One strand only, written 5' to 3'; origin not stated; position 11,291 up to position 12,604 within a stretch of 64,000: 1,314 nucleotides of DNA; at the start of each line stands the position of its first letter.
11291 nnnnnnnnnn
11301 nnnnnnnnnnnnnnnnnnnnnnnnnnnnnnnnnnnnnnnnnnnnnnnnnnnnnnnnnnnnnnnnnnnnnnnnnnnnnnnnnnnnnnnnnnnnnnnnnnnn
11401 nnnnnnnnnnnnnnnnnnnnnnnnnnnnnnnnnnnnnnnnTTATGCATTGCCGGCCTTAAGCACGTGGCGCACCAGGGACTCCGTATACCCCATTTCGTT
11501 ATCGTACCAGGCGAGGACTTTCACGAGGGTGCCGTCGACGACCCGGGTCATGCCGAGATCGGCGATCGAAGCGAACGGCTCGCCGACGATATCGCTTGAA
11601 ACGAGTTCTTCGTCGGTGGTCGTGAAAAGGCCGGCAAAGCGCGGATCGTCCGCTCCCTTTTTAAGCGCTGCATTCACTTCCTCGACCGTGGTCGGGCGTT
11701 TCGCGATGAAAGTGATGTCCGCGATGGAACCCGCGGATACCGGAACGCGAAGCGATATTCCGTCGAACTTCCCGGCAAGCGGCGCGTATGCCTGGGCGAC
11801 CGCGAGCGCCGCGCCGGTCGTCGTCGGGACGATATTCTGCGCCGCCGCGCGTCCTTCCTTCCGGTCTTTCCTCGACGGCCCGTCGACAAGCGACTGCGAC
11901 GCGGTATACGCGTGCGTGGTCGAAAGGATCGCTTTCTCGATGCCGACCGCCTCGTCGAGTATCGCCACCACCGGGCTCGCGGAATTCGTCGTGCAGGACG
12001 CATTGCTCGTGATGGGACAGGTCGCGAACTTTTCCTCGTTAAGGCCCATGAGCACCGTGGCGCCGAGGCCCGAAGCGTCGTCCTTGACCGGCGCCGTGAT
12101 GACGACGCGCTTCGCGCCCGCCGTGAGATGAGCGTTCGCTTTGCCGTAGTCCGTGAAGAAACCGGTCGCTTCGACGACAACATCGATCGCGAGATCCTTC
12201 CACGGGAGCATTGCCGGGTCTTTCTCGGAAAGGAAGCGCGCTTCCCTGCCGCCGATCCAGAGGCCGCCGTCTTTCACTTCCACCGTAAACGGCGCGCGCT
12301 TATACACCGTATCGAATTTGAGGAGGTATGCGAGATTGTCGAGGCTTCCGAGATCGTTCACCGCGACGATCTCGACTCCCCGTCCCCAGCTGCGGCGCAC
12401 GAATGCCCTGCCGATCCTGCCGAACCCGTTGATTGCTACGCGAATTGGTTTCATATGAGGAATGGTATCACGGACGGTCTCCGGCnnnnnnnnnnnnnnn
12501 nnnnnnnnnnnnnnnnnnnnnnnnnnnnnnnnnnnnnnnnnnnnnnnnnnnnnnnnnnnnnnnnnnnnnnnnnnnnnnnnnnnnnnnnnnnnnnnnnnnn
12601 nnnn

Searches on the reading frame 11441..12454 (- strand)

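Call 29: search_protein_families(library=pfam, proteins=[window:11441-12454:-], max_evalue=0.001)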
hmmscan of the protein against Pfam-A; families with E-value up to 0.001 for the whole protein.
window:11441-12454:- (337 aa): 2 families
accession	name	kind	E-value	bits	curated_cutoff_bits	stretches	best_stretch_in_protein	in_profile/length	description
PF02800.25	Gp_dh_C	-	3.6e-49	166.8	24.4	1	161-317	3-158/158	Glyceraldehyde 3-phosphate dehydrogenase, C-terminal domain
PF00044.30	Gp_dh_N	-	6.4e-32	110.3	31.7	1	4-102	1-100/101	Glyceraldehyde 3-phosphate dehydrogenase, NAD binding domain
